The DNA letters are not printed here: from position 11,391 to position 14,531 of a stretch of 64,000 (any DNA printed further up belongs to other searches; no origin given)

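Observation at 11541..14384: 947-aa Cys-rich acidic surface protein with synonymous-only internal repeats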

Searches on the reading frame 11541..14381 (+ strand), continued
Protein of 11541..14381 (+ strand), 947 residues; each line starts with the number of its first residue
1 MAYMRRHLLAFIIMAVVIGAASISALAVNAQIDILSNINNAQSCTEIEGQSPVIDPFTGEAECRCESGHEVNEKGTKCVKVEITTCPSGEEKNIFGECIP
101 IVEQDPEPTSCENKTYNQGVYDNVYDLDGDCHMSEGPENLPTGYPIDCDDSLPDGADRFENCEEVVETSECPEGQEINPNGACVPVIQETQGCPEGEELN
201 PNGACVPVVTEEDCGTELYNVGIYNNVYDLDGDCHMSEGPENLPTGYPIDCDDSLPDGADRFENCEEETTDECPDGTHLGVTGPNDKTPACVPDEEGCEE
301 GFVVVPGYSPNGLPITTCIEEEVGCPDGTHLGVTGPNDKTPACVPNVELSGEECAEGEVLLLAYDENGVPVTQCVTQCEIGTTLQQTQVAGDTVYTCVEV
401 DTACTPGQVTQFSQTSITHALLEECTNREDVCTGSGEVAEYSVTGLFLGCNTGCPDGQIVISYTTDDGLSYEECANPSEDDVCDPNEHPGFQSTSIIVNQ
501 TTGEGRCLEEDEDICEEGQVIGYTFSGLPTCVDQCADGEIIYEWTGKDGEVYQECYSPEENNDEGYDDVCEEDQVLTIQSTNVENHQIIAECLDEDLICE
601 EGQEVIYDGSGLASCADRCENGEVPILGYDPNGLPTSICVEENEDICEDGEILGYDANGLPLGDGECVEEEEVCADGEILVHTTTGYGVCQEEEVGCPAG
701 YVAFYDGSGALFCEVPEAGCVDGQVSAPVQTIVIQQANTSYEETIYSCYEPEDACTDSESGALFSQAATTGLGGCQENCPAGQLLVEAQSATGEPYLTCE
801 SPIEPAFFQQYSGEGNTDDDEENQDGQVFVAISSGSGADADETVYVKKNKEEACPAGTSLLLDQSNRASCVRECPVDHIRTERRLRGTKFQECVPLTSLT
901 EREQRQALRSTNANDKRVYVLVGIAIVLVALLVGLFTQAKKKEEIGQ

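Call 24: search_protein_families(library=pfam, proteins=[P0002, P0003, P0008, P0009, P0010, P0011, P0012, P0013], max_evalue=0.01)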
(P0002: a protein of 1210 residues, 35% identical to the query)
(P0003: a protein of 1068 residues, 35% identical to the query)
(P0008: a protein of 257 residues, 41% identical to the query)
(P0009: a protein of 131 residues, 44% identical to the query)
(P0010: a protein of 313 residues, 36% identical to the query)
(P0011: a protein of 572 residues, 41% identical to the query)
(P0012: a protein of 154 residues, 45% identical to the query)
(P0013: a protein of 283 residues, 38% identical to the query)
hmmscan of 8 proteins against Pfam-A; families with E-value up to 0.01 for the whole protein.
P0002 (1210 aa): 3 families
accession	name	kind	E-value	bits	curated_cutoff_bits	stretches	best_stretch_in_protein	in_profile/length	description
PF12662.13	cEGF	-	8e-17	61.2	26.6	2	716-731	5-20/24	Complement Clr-like EGF-like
PF02822.19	Antistasin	-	0.00011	23.1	21.2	0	737-750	7-20/26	Antistasin family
PF00353.25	HemolysinCabind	-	0.00074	19.9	23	1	622-647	10-35/36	RTX calcium-binding nonapeptide repeat (4 copies)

P0003 (1068 aa): 1 family
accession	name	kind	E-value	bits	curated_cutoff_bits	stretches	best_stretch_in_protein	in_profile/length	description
PF12662.13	cEGF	-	0.00032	20.9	26.6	0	666-683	5-22/24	Complement Clr-like EGF-like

P0008 (257 aa): 1 family
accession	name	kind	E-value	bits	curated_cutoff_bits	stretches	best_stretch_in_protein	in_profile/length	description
PF01826.23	TIL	-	0.0056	17.2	24.5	0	241-256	37-52/55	Trypsin Inhibitor like cysteine rich domain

P0009 (131 aa): 0 families

P0010 (313 aa): 0 families

P0011 (572 aa): 4 families
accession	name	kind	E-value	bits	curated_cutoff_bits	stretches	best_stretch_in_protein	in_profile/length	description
PF01607.29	CBM_14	-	2.6e-12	47.1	22.1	0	346-370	28-53/53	Chitin binding Peritrophin-A domain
PF01826.23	TIL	-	9e-11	42.2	24.5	0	231-249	36-53/55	Trypsin Inhibitor like cysteine rich domain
PF12662.13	cEGF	-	2.2e-09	37.4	26.6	0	324-341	5-22/24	Complement Clr-like EGF-like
PF13948.11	DUF4215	-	3.5e-06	27.6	27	0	389-415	3-29/47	Domain of unknown function (DUF4215)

P0012 (154 aa): 1 family
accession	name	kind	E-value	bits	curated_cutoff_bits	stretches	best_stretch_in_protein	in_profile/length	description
PF01607.29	CBM_14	-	1.7e-09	38.1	22.1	1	39-64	28-53/53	Chitin binding Peritrophin-A domain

P0013 (283 aa): 3 families
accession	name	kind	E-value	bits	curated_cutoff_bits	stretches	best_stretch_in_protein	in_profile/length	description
PF12662.13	cEGF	-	4e-10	39.8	26.6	2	8-25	5-22/24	Complement Clr-like EGF-like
PF13948.11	DUF4215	-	1.8e-09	38.2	27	0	110-136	3-29/47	Domain of unknown function (DUF4215)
PF01826.23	TIL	-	1.9e-06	28.4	24.5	0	30-66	17-51/55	Trypsin Inhibitor like cysteine rich domain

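Call 25: search_protein_families(library=pfam, proteins=[P0010], max_evalue=10)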
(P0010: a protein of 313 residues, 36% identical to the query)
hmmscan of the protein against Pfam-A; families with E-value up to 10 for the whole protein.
P0010 (313 aa): 4 families
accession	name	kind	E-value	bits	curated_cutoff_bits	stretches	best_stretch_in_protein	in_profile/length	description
PF11638.13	DnaA_N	-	0.045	13.9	24.6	1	220-235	10-25/65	DnaA N-terminal domain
PF19739.5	DUF6228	-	0.16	12.6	28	1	70-125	39-95/132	Family of unknown function (DUF6228)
PF12308.13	Noelin-1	-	0.98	10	25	1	124-149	7-33/100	Neurogenesis glycoprotein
PF11617.13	Cu-binding_MopE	-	7.7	7.3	27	2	101-117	1-17/30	Putative metal-binding motif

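Call 26: search_solved_structures(query=window:11541-14381:+, max_evalue=1, show_alignments=2)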
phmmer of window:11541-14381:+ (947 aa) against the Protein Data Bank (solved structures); distinct sequences matched with E-value up to 1: 0.
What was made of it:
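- Tried and rejected: A PDB sequence search gave nothing (call 26).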

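Call 51: find_encoding_contigs(protein=P0010, flank=8000, max_places=3)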
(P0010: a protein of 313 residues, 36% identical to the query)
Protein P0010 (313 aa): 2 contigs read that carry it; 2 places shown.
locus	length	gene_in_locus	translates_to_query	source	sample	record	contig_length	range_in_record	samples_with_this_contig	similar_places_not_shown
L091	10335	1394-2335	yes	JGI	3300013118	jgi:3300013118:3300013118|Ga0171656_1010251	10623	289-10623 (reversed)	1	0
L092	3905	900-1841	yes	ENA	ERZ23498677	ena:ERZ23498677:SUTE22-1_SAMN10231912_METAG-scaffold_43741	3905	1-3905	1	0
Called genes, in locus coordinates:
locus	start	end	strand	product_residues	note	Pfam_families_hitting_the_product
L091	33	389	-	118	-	-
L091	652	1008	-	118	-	-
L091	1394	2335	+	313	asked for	-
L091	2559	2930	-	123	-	-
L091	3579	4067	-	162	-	PF13683:rve_3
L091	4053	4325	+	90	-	-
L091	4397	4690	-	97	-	-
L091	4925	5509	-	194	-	-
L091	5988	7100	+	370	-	PF13565:HTH_32 (weak), PF00665:rve (weak), PF13683:rve_3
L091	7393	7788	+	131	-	-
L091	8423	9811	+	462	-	PF14407:Frankia_peptide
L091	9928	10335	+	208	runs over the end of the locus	-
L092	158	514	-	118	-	-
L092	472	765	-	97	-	-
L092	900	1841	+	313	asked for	-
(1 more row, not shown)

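Call 52: find_encoding_contigs(protein=P0002, flank=8000, max_places=2)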
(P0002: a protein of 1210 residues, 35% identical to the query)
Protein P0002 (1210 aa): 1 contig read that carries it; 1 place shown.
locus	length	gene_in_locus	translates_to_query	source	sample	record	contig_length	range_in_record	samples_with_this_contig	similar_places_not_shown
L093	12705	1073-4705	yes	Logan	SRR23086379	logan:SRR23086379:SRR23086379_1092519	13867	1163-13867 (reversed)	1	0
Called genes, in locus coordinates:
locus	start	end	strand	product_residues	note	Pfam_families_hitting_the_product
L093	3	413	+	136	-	?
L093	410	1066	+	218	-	-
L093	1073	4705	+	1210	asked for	PF12662:cEGF (faint)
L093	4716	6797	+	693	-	-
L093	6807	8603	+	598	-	-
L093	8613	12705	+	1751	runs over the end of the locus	?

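Call 70: search_protein_families(library=phrogs, proteins=[window:11541-14381:+, P0002, L093:4716-6794:+, L093:6807-8600:+, L093:410-1063:+], max_evalue=0.001)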
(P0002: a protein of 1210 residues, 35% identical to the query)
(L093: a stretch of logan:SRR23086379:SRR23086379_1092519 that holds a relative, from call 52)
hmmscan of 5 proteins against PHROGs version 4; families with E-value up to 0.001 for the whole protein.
window:11541-14381:+ (947 aa): 0 families

P0002 (1210 aa): 3 families
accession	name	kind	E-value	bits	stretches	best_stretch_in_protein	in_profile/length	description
phrog_4454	-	unknown function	6.2e-15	56.4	3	761-872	168-265/477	-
phrog_3503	-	head and packaging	2.4e-12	48.2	0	803-825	33-55/101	head scaffolding protein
phrog_790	-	lysis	3.2e-05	23.9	1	261-410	697-840/912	endolysin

L093:4716-6794:+ (693 aa): 0 families

L093:6807-8600:+ (598 aa): 0 families

L093:410-1063:+ (218 aa): 0 families
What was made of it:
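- Tried and rejected: Both were uninformative (calls 51, 52, 70).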
